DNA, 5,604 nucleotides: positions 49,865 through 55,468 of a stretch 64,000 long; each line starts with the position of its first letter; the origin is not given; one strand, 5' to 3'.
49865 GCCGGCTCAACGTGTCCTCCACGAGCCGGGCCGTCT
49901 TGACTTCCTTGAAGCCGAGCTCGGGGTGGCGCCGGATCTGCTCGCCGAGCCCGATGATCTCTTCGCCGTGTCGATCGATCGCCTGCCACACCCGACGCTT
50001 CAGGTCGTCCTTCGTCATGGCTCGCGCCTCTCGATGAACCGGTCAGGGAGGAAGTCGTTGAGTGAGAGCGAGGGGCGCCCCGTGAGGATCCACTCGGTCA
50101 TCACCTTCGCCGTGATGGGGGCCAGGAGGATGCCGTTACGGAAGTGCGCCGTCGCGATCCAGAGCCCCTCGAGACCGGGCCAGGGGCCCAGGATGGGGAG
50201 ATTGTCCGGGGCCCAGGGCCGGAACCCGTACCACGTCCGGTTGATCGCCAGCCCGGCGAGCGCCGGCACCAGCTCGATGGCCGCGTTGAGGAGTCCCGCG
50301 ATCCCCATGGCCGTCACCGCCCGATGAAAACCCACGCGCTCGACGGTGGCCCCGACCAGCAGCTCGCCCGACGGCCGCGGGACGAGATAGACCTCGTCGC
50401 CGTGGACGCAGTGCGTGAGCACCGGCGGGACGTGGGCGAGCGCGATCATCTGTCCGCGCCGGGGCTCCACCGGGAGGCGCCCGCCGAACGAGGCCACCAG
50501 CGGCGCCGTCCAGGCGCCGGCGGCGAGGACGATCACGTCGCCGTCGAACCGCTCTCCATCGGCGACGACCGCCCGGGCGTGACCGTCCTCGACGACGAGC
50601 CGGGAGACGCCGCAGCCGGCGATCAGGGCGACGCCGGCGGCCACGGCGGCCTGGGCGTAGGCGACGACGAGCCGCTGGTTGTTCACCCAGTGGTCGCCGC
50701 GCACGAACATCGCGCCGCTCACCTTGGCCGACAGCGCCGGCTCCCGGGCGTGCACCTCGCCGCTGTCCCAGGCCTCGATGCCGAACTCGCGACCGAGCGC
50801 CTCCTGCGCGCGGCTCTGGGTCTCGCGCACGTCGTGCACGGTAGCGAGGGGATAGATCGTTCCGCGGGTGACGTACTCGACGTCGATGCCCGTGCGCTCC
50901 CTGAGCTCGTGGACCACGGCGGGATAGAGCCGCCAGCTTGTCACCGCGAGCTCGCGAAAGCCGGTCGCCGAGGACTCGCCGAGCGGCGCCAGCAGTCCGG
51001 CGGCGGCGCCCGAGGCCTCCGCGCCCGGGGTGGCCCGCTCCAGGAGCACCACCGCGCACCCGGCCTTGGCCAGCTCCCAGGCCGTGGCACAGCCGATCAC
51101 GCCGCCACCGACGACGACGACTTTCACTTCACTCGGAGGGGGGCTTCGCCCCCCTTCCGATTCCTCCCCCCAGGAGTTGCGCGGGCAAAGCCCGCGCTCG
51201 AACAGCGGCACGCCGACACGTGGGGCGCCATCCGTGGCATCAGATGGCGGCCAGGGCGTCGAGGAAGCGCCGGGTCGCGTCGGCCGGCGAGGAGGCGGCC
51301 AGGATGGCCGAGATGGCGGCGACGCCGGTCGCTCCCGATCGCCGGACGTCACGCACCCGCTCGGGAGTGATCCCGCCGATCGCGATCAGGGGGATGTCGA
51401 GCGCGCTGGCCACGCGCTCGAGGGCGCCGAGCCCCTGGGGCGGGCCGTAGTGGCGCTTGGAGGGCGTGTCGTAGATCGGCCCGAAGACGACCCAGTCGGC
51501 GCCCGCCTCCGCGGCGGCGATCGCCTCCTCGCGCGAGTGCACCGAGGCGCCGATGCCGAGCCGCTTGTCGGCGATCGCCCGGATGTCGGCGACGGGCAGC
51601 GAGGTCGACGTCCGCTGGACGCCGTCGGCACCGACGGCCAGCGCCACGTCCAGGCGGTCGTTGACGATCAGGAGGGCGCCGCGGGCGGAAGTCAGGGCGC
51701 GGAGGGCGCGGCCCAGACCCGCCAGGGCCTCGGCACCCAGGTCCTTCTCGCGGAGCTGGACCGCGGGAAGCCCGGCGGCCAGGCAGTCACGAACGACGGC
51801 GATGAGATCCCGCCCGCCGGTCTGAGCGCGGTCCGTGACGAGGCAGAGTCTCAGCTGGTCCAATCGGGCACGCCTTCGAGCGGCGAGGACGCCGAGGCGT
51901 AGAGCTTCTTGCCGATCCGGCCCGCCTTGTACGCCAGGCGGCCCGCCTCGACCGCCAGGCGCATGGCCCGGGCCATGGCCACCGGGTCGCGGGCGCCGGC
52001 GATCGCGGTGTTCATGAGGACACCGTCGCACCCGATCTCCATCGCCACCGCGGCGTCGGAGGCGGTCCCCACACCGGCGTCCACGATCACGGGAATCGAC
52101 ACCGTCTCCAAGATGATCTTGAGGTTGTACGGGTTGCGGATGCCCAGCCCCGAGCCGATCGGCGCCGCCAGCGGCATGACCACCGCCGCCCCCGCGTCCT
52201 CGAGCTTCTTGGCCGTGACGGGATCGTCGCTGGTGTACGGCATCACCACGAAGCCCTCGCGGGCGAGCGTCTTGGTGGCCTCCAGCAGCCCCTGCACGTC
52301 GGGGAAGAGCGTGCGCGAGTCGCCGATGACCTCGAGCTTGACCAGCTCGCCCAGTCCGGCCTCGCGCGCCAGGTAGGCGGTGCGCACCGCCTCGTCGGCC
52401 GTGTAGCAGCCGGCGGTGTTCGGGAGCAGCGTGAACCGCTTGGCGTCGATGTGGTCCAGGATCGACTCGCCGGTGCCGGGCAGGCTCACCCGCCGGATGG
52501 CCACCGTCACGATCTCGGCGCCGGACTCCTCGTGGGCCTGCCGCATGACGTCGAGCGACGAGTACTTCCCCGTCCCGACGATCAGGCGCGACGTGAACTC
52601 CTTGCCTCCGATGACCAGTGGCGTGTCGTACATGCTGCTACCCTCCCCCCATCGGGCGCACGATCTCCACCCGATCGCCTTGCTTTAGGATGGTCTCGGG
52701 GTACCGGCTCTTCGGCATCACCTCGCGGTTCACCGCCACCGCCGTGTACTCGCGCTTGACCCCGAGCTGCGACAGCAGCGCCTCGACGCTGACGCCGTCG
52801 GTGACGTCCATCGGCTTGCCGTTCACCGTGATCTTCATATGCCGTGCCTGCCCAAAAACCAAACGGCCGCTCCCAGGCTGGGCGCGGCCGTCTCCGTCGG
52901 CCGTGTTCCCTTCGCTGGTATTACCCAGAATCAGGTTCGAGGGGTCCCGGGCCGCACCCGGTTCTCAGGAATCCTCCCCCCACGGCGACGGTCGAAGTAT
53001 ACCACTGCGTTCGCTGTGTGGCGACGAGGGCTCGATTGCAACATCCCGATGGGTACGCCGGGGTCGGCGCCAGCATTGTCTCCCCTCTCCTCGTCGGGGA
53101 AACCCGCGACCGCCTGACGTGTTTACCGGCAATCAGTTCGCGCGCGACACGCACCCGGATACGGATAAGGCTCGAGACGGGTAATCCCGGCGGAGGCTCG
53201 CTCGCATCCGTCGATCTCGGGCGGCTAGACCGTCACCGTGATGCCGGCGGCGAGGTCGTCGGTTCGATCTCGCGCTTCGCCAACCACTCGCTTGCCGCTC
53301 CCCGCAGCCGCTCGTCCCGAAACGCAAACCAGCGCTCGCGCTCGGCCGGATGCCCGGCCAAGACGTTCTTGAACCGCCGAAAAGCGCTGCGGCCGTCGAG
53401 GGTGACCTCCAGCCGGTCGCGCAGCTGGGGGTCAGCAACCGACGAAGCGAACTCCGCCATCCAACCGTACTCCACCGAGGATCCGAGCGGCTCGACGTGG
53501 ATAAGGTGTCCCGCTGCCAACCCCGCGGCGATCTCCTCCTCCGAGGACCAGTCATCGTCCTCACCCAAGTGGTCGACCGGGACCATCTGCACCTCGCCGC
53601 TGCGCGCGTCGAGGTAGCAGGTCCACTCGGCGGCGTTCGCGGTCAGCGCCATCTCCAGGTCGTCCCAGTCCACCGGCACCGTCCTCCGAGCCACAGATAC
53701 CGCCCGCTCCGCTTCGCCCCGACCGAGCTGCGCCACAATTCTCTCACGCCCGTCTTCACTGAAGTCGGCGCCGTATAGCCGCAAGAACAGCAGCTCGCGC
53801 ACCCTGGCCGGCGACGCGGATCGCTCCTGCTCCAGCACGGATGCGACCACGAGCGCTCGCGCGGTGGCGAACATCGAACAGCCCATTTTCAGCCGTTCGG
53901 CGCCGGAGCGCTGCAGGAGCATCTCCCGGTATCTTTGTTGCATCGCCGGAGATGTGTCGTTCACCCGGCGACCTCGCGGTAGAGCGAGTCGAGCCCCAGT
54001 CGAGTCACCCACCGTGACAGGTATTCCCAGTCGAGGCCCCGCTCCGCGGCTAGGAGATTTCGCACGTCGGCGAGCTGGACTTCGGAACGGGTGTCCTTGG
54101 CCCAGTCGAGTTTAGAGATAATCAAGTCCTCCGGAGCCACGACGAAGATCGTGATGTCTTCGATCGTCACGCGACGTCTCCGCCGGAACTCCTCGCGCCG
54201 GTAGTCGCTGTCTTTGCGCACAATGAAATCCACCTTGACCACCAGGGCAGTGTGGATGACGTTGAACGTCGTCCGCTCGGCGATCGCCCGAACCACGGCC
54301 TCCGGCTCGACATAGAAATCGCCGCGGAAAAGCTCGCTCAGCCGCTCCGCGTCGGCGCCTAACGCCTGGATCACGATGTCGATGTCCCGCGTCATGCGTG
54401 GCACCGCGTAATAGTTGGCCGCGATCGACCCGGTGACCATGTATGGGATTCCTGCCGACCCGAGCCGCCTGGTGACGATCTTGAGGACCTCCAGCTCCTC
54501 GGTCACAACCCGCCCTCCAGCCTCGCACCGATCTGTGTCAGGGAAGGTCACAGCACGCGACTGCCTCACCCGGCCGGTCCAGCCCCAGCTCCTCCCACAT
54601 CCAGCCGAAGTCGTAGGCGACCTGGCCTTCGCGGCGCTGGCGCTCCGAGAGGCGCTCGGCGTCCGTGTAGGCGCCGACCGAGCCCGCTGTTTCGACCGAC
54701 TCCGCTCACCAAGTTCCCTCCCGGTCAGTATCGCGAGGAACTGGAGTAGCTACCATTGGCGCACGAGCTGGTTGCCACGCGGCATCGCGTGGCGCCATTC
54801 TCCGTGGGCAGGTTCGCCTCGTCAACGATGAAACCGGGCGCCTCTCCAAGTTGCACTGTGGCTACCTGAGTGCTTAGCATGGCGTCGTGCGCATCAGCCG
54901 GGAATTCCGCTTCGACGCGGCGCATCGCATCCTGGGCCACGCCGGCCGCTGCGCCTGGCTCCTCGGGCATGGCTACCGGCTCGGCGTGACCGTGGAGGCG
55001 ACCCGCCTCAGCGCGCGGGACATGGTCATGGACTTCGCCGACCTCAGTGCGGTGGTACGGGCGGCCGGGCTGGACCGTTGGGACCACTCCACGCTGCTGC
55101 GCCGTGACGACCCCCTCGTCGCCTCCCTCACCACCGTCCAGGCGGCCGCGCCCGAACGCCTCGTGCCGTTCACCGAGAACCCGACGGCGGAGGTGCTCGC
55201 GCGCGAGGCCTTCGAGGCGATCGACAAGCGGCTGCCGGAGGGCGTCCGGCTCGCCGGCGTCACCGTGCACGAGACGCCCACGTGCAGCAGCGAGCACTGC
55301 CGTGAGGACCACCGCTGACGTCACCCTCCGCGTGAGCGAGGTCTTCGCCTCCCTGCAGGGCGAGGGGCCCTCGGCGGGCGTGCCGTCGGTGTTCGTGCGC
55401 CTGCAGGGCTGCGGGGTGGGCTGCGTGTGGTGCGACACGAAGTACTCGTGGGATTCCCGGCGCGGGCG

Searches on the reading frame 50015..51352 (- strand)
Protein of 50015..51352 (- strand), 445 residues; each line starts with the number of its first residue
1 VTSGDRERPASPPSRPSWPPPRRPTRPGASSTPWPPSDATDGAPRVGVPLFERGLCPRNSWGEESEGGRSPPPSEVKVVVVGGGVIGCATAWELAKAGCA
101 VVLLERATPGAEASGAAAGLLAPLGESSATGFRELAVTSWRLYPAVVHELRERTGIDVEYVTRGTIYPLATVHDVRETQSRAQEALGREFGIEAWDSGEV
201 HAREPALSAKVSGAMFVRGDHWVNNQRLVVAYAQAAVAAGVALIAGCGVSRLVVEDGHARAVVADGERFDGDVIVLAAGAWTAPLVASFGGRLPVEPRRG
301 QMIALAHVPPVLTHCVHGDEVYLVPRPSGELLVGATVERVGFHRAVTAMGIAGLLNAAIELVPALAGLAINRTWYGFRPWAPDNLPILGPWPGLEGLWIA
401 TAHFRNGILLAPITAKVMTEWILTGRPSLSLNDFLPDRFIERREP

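Call 47: search_protein_families(library=pfam, proteins=[window:50015-51352:-])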
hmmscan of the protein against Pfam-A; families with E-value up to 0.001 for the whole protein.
window:50015-51352:- (445 aa): 8 families
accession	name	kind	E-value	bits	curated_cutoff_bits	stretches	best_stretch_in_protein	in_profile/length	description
PF01266.30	DAO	-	2.3e-73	248.2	27.9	1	77-421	1-353/353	FAD dependent oxidoreductase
PF07992.20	Pyr_redox_2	-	1.1e-09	38.6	26.1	1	75-107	142-174/291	Pyridine nucleotide-disulphide oxidoreductase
PF00890.30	FAD_binding_2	-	1.7e-06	27.9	20.4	1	78-283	2-206/414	FAD binding domain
PF03486.20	HI0933_like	-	1.3e-05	25.3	50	0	77-107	2-32/244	HI0933-like protein Rossmann domain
PF13450.12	NAD_binding_8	-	1.6e-05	25.5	21.9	1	80-108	1-30/68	NAD(P)-binding Rossmann-like domain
PF01134.28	GIDA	-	8.5e-05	22.2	22.1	0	77-106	1-30/391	Glucose inhibited division protein A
PF00070.33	Pyr_redox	-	0.0001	23.2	22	1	77-107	1-31/82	Pyridine nucleotide-disulphide oxidoreductase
PF01494.25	FAD_binding_3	-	0.0004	20.2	22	1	75-109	1-35/349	FAD binding domain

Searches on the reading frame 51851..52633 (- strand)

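Call 47: search_protein_families(library=pfam, proteins=[window:51851-52633:-])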
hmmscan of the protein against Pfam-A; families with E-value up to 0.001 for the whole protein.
window:51851-52633:- (260 aa): 2 families
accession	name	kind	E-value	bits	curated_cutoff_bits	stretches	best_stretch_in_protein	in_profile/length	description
PF05690.20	ThiG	-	6.6e-112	373.2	23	1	8-251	2-247/247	Thiazole biosynthesis protein ThiG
PF00977.27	His_biosynth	-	4.9e-05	23.3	23.6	0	171-212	65-106/228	Histidine biosynthesis protein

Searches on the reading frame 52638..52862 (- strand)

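Call 47: search_protein_families(library=pfam, proteins=[window:52638-52862:-])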
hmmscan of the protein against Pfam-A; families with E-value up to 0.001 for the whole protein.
window:52638-52862:- (74 aa): 3 families
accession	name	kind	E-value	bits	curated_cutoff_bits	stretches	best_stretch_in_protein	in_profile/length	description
PF02597.26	ThiS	-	9.3e-16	58.6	22.5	1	11-74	1-76/76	ThiS family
PF03658.20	Ub-RnfH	-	6.4e-05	23.6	23.7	1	17-71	17-74/83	RnfH family Ubiquitin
PF14453.12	ThiS-like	-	0.00051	20.5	26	0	9-34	1-26/57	ThiS-like ubiquitin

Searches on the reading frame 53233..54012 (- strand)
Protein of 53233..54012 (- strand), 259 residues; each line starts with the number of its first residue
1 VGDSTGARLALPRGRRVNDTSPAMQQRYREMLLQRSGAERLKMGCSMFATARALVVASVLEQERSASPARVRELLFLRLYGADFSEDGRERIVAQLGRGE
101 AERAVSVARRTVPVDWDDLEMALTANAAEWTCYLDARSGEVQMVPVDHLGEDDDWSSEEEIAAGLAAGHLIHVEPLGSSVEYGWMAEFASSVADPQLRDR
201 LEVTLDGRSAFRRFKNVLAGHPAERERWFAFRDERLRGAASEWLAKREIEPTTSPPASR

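Call 81: search_protein_families(library=pfam, proteins=[window:53233-54012:-], max_evalue=0.00001)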
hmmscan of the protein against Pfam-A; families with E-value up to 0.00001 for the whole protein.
window:53233-54012:- (259 aa): 1 family
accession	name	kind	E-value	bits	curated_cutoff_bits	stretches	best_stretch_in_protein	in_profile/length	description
PF03682.18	UPF0158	-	6.2e-12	46.2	21.1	1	123-252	15-142/157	Uncharacterised protein family (UPF0158)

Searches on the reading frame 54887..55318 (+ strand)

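Call 82: search_protein_families(library=pfam, proteins=[window:54887-55318:+], max_evalue=0.00001)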
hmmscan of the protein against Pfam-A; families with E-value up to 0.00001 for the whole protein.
window:54887-55318:+ (143 aa): 1 family
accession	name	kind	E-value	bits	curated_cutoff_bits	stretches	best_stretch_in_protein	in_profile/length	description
PF01242.24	PTPS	-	3.2e-28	98.6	22.4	1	3-136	2-117/121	6-pyruvoyl tetrahydropterin synthase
